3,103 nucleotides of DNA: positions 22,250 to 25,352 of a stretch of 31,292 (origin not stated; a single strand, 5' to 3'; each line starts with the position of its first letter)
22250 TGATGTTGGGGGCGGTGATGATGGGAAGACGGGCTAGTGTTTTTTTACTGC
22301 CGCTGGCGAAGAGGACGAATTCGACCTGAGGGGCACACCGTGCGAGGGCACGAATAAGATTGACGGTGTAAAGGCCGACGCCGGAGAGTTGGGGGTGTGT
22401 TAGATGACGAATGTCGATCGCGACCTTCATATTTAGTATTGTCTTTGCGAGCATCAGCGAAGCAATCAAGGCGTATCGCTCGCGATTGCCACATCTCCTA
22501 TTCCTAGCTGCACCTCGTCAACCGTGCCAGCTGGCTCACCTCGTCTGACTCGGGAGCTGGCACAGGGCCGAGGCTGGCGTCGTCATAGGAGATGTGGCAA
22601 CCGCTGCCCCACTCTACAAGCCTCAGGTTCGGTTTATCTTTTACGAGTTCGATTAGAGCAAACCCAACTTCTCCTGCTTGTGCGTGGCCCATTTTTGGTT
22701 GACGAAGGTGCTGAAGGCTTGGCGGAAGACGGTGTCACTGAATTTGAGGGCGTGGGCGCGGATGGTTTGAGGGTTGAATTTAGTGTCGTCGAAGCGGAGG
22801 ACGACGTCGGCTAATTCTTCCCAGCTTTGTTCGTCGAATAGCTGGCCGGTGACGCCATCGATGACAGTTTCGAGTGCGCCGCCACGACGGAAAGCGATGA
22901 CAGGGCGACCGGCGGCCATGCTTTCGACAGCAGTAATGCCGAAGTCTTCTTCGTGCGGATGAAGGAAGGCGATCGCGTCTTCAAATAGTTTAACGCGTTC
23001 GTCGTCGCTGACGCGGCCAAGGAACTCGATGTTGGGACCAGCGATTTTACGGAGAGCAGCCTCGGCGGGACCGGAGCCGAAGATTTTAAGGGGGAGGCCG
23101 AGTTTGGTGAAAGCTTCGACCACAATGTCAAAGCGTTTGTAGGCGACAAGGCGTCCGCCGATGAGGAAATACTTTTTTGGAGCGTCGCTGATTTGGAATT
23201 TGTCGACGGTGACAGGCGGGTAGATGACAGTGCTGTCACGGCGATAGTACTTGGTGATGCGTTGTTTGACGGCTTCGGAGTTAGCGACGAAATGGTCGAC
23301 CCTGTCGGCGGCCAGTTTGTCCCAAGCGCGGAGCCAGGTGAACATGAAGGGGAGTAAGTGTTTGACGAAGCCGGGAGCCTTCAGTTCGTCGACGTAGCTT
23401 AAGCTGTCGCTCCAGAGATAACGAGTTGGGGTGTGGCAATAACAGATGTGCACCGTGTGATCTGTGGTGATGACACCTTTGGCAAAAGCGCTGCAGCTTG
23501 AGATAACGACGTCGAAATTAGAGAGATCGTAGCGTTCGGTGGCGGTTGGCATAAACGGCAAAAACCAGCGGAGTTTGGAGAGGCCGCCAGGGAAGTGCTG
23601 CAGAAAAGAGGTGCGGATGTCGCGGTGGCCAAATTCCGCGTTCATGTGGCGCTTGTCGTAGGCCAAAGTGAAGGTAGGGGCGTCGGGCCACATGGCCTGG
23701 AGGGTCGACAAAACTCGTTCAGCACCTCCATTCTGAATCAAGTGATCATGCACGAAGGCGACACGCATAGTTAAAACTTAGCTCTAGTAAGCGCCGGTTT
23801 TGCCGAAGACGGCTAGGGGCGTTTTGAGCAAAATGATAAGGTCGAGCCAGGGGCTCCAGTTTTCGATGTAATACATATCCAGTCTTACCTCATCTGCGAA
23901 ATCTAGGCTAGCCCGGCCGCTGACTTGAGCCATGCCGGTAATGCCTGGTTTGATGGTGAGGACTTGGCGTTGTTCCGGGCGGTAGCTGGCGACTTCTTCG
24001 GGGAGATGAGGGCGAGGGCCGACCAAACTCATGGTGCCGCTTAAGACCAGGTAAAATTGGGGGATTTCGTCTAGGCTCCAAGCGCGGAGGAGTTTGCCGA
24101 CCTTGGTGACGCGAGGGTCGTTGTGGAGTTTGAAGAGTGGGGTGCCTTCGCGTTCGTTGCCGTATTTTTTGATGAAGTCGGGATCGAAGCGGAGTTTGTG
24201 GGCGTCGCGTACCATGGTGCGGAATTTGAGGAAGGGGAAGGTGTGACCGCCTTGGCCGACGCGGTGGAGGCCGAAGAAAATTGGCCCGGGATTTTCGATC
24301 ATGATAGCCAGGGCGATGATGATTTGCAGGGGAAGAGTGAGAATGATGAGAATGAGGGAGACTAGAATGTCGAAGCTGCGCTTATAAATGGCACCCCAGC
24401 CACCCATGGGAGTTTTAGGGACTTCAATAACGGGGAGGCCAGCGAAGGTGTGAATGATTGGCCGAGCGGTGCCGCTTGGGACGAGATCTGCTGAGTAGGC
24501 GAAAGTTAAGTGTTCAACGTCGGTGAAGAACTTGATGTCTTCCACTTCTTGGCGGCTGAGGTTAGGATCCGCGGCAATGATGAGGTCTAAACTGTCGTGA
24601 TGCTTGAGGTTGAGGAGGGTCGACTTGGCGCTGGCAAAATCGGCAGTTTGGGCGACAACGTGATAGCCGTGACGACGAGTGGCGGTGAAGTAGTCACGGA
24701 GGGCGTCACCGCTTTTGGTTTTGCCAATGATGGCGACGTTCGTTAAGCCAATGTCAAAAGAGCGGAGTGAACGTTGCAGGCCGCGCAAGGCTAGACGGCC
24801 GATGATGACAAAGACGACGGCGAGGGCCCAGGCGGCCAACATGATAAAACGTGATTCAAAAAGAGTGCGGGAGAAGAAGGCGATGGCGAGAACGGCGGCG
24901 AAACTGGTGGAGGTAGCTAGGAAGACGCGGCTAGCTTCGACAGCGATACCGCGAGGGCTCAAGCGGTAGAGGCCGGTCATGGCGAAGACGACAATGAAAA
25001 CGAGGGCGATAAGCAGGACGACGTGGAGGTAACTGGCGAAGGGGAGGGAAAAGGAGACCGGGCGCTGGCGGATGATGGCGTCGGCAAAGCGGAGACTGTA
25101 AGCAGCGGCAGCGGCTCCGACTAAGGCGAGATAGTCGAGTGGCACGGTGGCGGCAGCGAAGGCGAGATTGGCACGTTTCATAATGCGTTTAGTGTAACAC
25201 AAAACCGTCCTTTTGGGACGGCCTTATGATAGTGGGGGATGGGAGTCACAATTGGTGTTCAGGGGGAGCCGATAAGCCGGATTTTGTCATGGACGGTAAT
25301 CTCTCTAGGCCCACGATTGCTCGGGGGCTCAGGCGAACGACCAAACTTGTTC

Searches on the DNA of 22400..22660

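Call 83: search_rna_families(source=window, start=22400, end=22660, threshold=evalue, max_evalue=1)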
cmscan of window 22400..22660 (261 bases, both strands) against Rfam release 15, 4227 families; matches with E-value up to 1: 3.
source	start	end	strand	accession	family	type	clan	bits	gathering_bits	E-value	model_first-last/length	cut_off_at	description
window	22494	22591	-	RF00099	SNORD22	Gene; snRNA; snoRNA; CD-box;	-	20.1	50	0.052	1-126/126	no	Small nucleolar RNA SNORD22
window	22487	22599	+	RF03936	mir-4079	Gene; miRNA;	-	19.1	62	0.12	1-51/51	no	mir-4079 microRNA precursor family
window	22487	22599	-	RF03936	mir-4079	Gene; miRNA;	-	19.1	62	0.12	1-51/51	no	mir-4079 microRNA precursor family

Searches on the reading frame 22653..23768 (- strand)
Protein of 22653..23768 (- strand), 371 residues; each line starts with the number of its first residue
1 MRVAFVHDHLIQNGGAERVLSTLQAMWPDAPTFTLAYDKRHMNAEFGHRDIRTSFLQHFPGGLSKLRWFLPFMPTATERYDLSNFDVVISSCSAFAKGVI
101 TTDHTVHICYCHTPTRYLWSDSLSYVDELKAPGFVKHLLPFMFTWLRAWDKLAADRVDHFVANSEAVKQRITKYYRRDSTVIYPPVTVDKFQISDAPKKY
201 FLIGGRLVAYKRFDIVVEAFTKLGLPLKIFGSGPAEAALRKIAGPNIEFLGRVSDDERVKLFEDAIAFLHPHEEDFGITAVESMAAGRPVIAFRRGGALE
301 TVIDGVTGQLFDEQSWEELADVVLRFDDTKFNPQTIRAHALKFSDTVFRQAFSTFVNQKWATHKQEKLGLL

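Call 22: search_protein_families(library=pfam, proteins=[window:22653-23768:-], max_evalue=0.001)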
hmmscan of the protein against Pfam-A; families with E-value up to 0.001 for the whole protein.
window:22653-23768:- (371 aa): 3 families
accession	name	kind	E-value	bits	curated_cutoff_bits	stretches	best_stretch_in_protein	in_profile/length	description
PF00534.26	Glycos_transf_1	-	8.4e-25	87.7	26.4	1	195-325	12-154/172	Glycosyl transferases group 1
PF13692.12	Glyco_trans_1_4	-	6.4e-21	75.5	27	1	199-325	2-138/142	Glycosyl transferases group 1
PF13439.12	Glyco_transf_4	-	9.9e-12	45.6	28.5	1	34-189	23-169/170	Glycosyltransferase Family 4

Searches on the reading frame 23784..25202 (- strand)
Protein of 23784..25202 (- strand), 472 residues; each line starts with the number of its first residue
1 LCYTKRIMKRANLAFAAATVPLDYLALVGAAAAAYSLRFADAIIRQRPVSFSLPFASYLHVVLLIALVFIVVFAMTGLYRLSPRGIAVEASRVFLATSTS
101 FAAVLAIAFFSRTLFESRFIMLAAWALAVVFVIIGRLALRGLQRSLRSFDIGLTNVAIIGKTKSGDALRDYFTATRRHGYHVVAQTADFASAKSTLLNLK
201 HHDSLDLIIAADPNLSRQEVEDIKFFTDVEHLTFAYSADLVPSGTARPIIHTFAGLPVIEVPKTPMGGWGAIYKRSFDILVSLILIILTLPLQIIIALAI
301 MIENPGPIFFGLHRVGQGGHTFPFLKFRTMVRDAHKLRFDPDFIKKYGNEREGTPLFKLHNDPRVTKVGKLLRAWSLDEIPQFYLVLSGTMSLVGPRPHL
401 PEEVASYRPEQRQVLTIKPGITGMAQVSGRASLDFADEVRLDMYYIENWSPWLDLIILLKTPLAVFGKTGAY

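Call 16: search_protein_families(library=pfam, proteins=[window:23784-25202:-], max_evalue=0.1)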
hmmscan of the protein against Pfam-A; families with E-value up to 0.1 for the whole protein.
window:23784-25202:- (472 aa): 2 families
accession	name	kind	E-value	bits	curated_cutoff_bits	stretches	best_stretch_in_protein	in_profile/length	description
PF02397.22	Bac_transf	-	7.2e-63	211.8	27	1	274-466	1-178/179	Bacterial sugar transferase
PF13727.12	CoA_binding_3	-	9.3e-07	29.5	25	1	76-193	3-117/175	CoA-binding domain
